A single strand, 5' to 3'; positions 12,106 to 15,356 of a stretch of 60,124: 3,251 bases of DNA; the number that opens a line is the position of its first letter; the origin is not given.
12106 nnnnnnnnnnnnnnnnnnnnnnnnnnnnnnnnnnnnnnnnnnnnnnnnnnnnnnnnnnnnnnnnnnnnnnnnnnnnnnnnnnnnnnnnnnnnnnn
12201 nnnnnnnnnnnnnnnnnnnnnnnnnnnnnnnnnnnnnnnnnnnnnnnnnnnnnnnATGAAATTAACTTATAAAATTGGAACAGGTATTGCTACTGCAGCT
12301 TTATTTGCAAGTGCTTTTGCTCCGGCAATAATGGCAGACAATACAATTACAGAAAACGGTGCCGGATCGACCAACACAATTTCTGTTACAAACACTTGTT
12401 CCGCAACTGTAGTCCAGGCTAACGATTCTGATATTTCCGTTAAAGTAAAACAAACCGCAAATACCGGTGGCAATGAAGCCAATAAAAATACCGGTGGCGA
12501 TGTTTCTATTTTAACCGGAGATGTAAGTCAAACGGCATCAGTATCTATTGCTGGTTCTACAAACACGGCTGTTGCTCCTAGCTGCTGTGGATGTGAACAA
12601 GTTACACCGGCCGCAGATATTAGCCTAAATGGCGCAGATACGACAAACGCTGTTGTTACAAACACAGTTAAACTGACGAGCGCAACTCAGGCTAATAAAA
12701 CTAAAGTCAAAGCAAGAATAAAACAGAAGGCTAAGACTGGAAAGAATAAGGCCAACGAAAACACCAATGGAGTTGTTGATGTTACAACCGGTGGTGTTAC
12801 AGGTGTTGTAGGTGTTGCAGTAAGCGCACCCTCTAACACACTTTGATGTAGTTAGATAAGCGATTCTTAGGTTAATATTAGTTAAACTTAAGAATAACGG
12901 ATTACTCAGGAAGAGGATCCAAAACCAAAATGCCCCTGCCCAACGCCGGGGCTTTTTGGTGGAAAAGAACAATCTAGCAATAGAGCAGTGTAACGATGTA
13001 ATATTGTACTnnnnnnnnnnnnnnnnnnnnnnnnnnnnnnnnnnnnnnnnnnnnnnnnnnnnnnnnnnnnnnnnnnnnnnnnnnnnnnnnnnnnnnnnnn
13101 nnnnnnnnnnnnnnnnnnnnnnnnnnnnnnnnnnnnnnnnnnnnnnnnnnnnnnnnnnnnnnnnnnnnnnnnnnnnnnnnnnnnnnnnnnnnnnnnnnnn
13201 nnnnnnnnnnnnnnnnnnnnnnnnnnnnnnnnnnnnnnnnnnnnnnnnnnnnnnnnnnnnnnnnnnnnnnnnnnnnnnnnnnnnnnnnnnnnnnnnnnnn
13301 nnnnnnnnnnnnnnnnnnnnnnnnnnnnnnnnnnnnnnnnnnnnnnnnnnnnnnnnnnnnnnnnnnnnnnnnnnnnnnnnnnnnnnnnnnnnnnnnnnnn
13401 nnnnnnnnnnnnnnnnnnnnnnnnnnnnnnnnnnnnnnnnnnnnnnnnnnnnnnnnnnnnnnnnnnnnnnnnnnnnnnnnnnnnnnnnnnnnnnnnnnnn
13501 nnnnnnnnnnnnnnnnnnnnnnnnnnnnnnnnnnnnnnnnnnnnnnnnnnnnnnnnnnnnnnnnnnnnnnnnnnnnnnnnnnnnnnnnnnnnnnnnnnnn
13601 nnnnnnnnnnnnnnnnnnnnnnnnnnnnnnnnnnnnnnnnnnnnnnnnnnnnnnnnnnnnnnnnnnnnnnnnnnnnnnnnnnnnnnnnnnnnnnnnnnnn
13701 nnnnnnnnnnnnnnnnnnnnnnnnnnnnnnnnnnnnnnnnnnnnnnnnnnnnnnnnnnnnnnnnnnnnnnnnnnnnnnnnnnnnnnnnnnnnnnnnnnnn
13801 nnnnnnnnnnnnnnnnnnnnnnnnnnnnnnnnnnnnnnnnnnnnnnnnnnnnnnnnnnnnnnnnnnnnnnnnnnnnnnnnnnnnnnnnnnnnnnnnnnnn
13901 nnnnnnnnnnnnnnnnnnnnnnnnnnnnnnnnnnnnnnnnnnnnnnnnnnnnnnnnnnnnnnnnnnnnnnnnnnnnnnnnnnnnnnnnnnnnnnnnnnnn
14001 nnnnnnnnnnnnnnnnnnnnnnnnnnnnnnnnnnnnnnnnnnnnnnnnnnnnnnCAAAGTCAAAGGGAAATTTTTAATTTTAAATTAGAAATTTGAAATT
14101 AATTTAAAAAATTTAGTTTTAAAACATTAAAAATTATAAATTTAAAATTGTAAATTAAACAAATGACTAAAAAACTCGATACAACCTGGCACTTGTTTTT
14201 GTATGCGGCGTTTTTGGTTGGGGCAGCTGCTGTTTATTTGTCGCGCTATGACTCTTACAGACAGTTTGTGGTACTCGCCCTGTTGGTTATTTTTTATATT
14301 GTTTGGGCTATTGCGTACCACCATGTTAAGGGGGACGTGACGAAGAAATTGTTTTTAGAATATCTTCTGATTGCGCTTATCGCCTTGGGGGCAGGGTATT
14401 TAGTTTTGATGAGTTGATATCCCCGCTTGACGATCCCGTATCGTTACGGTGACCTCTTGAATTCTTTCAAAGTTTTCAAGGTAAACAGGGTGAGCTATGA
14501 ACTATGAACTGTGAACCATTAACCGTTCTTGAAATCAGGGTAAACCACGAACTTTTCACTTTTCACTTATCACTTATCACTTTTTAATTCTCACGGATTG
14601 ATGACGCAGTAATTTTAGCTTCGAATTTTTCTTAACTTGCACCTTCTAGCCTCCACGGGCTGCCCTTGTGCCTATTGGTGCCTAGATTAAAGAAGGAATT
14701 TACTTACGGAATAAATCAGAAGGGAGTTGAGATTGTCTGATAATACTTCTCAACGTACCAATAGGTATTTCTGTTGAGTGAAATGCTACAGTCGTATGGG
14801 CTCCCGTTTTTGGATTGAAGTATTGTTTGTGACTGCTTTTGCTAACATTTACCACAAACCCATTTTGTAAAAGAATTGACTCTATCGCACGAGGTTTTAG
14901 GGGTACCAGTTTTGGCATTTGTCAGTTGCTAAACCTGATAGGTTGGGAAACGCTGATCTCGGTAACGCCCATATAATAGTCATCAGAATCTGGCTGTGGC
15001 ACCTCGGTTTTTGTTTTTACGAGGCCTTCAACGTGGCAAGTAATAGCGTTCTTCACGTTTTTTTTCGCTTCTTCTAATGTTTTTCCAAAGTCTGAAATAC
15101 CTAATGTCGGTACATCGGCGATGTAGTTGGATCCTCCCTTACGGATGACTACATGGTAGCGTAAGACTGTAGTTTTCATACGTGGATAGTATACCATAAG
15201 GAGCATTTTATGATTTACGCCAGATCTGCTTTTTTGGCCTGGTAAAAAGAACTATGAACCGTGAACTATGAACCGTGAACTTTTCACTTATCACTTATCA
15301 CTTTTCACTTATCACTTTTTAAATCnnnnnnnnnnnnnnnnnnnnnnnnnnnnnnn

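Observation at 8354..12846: Three tandem paralogs of an Asn/Asp/Thr-rich 'GNGSDS ... NTGGD ... TGDA' solenoid-like repeat family with Cys clusters at module boundaries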

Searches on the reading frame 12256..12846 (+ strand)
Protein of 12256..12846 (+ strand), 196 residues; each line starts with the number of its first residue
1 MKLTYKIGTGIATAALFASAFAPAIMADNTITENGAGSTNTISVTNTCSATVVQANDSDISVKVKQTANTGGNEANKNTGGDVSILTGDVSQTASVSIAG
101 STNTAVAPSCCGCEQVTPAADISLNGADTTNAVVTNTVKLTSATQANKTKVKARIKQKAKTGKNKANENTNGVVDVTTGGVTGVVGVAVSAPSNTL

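Call 3: search_protein_families(library=pfam, proteins=[window:12256-12846:+], max_evalue=1)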
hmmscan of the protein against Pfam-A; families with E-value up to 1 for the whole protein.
window:12256-12846:+ (196 aa): 0 families

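Call 4: search_protein_families(library=ncbifam, proteins=[window:12256-12846:+], max_evalue=1)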
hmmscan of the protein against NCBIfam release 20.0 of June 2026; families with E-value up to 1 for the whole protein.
window:12256-12846:+ (196 aa): 0 families

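Call 41: find_homologous_proteins(query=window:12256-12843:+, max_evalue=0.001)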
Query window:12256-12843:+ (196 aa): 45 proteins with E <= 0.001 among 586 candidates.
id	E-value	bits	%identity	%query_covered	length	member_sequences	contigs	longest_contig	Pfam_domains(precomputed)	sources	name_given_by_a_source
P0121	1.4e-109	382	100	100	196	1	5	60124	-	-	-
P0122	8.6e-62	226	62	100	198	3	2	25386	-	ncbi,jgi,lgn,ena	-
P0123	4.9e-55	204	61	99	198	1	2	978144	-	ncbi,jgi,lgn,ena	-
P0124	7.1e-41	158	51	100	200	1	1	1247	-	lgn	-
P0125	1.5e-39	154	51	100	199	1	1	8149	-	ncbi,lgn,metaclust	metaclust:status=active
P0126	5.3e-39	152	53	99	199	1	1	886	-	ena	-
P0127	1.0e-38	151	52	100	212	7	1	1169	-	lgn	-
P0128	4.6e-36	142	50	100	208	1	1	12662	-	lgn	-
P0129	1.7e-33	134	49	99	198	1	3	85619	-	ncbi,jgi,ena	-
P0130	7.5e-33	132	47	91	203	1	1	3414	-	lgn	-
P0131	7.8e-33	132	49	90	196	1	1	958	-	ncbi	-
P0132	1.1e-31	128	49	97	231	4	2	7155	-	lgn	-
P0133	1.9e-31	127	46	99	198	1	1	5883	-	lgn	-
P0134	2.8e-31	127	47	100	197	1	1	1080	-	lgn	-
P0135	7.0e-31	126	51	86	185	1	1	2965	-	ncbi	-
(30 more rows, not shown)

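Call 48: predict_structure(alignment_id=A3)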
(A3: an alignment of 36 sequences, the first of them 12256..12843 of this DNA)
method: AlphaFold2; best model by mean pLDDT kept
length: 196 residues; sequences in the alignment: 36
mean_pLDDT: 61.9   pTM: 0.39
mean pLDDT of the five models: 61.9, 57.3, 55.1, 47.3, 45.2
residues with pLDDT >= 90: 0; 70-90: 32; 50-70: 134; < 50: 30
segments of 3 or more residues with pLDDT < 50: 1-14, 16-18, 20-27, 112-116
pLDDT, mean of each block of 10 residues (from residue 1): 44 49 50 75 66 66 66 58 62 68 64 52 75 65 65 66 62 60 66 63
secondary structure, 60 per line:
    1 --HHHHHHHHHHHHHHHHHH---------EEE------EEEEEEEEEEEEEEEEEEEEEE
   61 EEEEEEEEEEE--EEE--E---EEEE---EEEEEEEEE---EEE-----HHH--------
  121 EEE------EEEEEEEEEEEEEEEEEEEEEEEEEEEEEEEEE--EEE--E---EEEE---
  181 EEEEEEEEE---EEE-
elements in order: H3-20 E30-32 E39-71 E74-76 E83-86 E90-98 E102-104 E121-123 E130-162 E165-167 E174-177 E181-189 E193-195

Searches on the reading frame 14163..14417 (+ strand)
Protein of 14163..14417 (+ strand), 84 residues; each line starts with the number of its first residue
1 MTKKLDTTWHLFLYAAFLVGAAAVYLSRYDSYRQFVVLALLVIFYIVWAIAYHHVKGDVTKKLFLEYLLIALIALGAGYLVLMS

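Call 37: search_protein_families(library=pfam, proteins=[window:14163-14417:+], max_evalue=0.01)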
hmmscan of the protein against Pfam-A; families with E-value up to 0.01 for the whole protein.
window:14163-14417:+ (84 aa): 1 family
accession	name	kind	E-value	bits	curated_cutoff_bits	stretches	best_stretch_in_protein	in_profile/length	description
PF06912.16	DUF1275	-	0.0051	17.1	25.4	1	7-81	47-115/193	Protein of unknown function (DUF1275)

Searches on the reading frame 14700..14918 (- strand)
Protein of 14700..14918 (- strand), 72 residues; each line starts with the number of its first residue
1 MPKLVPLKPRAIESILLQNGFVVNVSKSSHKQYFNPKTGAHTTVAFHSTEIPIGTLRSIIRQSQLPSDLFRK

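Call 75: search_protein_families(library=pfam, proteins=[window:14700-14918:-], max_evalue=0.001)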
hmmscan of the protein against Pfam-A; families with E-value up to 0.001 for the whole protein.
window:14700-14918:- (72 aa): 1 family
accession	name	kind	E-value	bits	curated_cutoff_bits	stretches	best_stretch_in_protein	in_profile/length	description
PF07927.17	HicA_toxin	-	7e-14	52.1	27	1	10-65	2-58/58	HicA toxin of bacterial toxin-antitoxin,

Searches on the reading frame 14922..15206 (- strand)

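Call 75: search_protein_families(library=pfam, proteins=[window:14922-15206:-], max_evalue=0.001)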
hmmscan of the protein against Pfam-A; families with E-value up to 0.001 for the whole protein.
window:14922-15206:- (94 aa): 1 family
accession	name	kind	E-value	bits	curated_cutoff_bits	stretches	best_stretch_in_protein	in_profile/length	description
PF15919.11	HicB_lk_antitox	-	3.3e-06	27.7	27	1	27-78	12-64/123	HicB_like antitoxin of bacterial toxin-antitoxin system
